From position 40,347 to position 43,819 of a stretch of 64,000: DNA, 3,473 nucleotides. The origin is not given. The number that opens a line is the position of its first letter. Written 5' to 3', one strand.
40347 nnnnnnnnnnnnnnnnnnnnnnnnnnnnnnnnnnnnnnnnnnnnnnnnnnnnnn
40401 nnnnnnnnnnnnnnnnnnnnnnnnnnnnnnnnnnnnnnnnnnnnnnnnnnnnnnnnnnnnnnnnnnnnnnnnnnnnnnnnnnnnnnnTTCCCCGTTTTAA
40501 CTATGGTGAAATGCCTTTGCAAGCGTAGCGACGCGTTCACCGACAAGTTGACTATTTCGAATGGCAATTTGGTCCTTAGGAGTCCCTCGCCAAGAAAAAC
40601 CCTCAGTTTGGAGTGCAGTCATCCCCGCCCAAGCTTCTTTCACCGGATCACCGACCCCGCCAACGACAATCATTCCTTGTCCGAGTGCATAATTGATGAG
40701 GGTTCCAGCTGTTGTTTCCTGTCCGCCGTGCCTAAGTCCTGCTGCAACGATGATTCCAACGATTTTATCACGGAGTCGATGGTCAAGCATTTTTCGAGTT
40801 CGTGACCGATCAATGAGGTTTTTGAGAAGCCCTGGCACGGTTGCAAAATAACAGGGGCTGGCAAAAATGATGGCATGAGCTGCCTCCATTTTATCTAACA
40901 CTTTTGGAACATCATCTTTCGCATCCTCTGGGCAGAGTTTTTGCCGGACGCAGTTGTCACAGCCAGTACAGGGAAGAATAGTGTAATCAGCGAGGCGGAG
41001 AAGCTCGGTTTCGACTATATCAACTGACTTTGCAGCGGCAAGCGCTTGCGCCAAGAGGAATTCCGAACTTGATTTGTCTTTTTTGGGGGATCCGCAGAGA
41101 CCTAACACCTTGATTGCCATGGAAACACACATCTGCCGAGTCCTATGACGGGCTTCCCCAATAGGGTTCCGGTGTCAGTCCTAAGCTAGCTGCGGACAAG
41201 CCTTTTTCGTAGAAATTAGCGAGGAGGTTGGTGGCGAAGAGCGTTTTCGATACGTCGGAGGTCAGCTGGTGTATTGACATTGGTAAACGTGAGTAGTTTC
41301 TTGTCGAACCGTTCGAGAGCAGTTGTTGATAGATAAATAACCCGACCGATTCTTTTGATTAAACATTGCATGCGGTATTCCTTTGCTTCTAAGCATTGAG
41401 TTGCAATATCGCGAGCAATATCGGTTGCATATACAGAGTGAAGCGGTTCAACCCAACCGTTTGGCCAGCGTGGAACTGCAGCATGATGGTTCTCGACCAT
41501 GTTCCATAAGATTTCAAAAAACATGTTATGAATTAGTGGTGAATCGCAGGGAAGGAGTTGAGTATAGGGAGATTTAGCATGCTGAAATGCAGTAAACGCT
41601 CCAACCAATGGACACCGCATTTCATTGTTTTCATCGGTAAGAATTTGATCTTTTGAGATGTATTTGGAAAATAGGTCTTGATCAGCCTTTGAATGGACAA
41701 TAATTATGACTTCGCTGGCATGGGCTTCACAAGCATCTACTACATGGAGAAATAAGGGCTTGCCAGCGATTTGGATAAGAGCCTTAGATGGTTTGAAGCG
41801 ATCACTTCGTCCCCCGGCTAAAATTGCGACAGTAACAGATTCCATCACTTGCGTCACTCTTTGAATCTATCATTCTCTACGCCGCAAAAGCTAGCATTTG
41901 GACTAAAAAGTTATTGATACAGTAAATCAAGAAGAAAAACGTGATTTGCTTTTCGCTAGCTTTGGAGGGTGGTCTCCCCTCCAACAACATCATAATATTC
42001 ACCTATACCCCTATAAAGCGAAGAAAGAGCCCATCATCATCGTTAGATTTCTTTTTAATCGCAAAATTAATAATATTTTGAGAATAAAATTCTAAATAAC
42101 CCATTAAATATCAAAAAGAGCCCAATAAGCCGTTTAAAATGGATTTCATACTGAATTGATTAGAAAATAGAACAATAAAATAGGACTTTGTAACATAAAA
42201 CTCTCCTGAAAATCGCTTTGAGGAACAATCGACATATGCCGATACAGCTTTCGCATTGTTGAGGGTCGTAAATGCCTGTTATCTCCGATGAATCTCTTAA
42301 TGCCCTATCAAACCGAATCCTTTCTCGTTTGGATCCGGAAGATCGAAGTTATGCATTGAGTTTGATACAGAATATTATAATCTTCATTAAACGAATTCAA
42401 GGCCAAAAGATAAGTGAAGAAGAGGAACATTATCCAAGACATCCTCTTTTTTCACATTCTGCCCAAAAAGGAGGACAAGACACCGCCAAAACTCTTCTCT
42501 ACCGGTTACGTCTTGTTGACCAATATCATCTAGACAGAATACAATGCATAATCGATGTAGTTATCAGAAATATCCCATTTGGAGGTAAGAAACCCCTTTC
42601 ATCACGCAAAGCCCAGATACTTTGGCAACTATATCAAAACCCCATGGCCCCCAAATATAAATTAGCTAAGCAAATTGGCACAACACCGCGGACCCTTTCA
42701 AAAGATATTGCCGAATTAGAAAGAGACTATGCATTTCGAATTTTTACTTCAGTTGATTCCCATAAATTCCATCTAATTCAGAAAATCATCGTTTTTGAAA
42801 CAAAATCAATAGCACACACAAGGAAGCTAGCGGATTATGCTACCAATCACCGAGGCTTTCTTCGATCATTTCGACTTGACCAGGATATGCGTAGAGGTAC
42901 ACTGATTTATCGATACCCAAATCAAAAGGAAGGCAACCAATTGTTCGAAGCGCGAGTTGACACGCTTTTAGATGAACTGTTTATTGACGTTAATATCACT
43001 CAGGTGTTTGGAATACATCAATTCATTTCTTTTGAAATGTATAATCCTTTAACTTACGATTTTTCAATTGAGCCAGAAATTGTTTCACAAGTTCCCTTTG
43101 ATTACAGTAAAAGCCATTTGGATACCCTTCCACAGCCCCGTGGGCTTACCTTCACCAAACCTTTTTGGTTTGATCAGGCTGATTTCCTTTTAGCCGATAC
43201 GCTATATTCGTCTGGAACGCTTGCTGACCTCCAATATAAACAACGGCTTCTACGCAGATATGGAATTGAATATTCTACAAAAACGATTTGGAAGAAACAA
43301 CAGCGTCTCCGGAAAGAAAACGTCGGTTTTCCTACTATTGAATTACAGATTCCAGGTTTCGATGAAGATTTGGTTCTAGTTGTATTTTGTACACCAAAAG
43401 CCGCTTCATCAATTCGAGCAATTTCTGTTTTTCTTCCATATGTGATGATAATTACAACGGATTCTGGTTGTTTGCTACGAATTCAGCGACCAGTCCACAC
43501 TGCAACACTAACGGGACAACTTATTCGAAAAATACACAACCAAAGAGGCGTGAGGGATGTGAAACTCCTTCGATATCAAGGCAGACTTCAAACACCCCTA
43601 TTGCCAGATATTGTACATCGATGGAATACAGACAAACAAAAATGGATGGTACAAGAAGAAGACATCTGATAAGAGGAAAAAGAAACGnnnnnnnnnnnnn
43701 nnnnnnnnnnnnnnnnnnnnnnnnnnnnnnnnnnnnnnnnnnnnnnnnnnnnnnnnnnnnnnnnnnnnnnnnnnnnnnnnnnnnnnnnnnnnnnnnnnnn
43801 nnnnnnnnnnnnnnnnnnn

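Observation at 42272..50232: Expanded family of about 470-aa double-HTH proteins: three paralogs within 8 kb, plus two related 325-aa paralogs at 3353-6686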

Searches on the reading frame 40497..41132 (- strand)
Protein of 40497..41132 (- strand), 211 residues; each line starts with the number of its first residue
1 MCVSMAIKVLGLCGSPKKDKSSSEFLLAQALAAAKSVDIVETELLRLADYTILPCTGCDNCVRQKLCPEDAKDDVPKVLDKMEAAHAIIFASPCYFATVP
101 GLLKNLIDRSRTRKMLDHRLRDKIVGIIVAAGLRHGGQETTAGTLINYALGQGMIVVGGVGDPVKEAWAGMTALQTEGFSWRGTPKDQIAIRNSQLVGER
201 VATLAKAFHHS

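Call 18: search_protein_families(library=pfam, proteins=[window:40497-41132:-], max_evalue=0.001)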
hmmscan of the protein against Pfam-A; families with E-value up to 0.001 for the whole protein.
window:40497-41132:- (211 aa): 2 families
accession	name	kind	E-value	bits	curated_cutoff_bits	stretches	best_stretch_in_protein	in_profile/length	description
PF03358.20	FMN_red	-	1.9e-32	112.4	24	1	7-159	1-142/152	NADPH-dependent FMN reductase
PF02525.22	Flavodoxin_2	-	2.6e-11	44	27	1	8-136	2-140/198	Flavodoxin-like fold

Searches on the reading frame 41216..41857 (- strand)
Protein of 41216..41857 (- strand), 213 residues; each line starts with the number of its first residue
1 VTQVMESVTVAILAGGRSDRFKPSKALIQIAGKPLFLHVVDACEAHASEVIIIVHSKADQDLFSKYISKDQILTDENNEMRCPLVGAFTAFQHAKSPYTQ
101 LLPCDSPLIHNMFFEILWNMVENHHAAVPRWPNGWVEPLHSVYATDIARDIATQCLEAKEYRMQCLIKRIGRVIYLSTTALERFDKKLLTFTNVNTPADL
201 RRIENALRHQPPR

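Call 18: search_protein_families(library=pfam, proteins=[window:41216-41857:-], max_evalue=0.001)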
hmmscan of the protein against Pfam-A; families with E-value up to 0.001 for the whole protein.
window:41216-41857:- (213 aa): 1 family
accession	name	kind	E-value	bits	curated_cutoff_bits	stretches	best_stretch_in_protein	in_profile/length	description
PF12804.13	NTP_transf_3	-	1.8e-25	90.4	27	1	11-169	2-156/160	MobA-like NTP transferase domain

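Call 86: search_protein_families(library=ncbifam, proteins=[window:41216-41857:-], max_evalue=0.001)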
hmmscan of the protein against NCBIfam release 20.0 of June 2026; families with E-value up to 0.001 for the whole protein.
window:41216-41857:- (213 aa): 25 families
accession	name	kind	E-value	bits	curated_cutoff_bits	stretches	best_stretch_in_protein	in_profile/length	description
NF001457.0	PRK00317.1-3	equivalog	1.5e-35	122.5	164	1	9-208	3-198/200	molybdenum cofactor guanylyltransferase MobA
NF011056.0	PRK14489.1-1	equivalog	4.8e-27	95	379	1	5-205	3-194/363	bifunctional molybdenum cofactor guanylyltransferase MobA/molybdopterin-guanine dinucleotide biosynthesis adaptor protein MobB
TIGR02665.1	molyb_mobA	equivalog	4.8e-24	85.4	151.85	1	9-201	2-186/186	molybdenum cofactor guanylyltransferase MobA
NF002741.0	PRK02726.1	equivalog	1.1e-21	77.4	179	1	3-205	3-196/200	molybdenum cofactor guanylyltransferase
NF001837.0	PRK00560.1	equivalog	1.5e-14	54.2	182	1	5-201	5-185/196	molybdenum cofactor guanylyltransferase MobA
TIGR03310.1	matur_MocA_YgfJ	equivalog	2.1e-09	37.6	186.45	1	10-138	2-134/188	molybdenum cofactor cytidylyltransferase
NF011057.0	PRK14489.1-2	subfamily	2.8e-09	36.7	541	1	5-201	4-192/363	bifunctional molybdenum cofactor guanylyltransferase MobA/molybdopterin-guanine dinucleotide biosynthesis adaptor protein MobB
TIGR00453.1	ispD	equivalog_domain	2.4e-08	33.7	181.3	1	10-71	2-66/219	2-C-methyl-D-erythritol 4-phosphate cytidylyltransferase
NF011059.0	PRK14490.1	equivalog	8.2e-08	31.8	354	1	9-209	182-371/374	bifunctional molybdenum cofactor guanylyltransferase MobA/molybdopterin-guanine dinucleotide biosynthesis adaptor protein MobB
TIGR01173.1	glmU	equivalog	8.2e-08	31.5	366.85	1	9-126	2-122/452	bifunctional UDP-N-acetylglucosamine diphosphorylase/glucosamine-1-phosphate N-acetyltransferase GlmU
NF001855.0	PRK00576.1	equivalog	2.2e-07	30.6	205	1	8-204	7-193/197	molybdenum cofactor guanylyltransferase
NF006899.0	PRK09382.1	equivalog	3.4e-06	26.4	417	1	4-72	3-74/387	bifunctional 2-C-methyl-D-erythritol 4-phosphate cytidylyltransferase/2-C-methyl-D-erythritol 2,4-cyclodiphosphate synthase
NF001186.0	PRK00155.2-3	equivalog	1e-05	25.1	253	1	7-70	4-70/224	2-C-methyl-D-erythritol 4-phosphate cytidylyltransferase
NF045665.1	NTPtran_DVU1551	equivalog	1.3e-05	24.4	315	1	10-127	3-122/359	DVU_1551 family NTP transferase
NF010939.0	PRK14359.1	equivalog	1.3e-05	24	592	1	8-119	3-116/430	bifunctional UDP-N-acetylglucosamine diphosphorylase/glucosamine-1-phosphate N-acetyltransferase GlmU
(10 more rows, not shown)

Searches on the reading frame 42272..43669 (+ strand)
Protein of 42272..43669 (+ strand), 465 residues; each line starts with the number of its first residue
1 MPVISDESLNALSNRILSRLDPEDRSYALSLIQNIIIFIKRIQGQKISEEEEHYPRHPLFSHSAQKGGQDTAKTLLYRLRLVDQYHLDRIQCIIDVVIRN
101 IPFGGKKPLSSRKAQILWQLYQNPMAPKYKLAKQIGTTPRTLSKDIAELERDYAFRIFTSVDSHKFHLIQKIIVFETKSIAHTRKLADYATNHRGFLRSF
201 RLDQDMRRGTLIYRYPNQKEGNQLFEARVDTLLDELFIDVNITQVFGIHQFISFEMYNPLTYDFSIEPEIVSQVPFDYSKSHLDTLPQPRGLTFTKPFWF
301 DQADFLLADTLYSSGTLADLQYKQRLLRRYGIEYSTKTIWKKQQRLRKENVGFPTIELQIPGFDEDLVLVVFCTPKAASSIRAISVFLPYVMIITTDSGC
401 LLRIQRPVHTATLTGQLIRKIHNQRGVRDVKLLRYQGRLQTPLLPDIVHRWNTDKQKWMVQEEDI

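Call 3: search_protein_families(library=pfam, proteins=[window:42272-43669:+], max_evalue=1)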
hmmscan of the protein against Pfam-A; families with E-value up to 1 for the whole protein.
window:42272-43669:+ (465 aa): 4 families
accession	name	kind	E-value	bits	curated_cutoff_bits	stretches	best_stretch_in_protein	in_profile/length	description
PF08279.18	HTH_11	-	1.9e-05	24.9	25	1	112-152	1-42/55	HTH domain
PF01047.28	MarR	-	0.0087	16.4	24.6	1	110-151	2-43/59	MarR family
PF00126.33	HTH_1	-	0.041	14.3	26.6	1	132-160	20-48/60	Bacterial regulatory helix-turn-helix protein, lysR family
PF08280.17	HTH_Mga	-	0.12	12.8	23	1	111-150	5-44/59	M protein trans-acting positive regulator (MGA) HTH domain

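Call 19: search_protein_families(library=ncbifam, proteins=[window:42272-43669:+], max_evalue=0.1)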
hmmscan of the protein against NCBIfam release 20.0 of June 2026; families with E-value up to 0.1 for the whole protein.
window:42272-43669:+ (465 aa): 2 families
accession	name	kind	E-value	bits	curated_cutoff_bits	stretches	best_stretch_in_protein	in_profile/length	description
NF053736.1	AcpB_EbpR_MafR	subfamily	0.0055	16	130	1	112-153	7-49/481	AcpB/EbpR/MafR family transcriptional regulator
NF007366.0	PRK09863.1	equivalog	0.011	14.2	426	1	109-168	2-61/586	putative frv operon regulatory protein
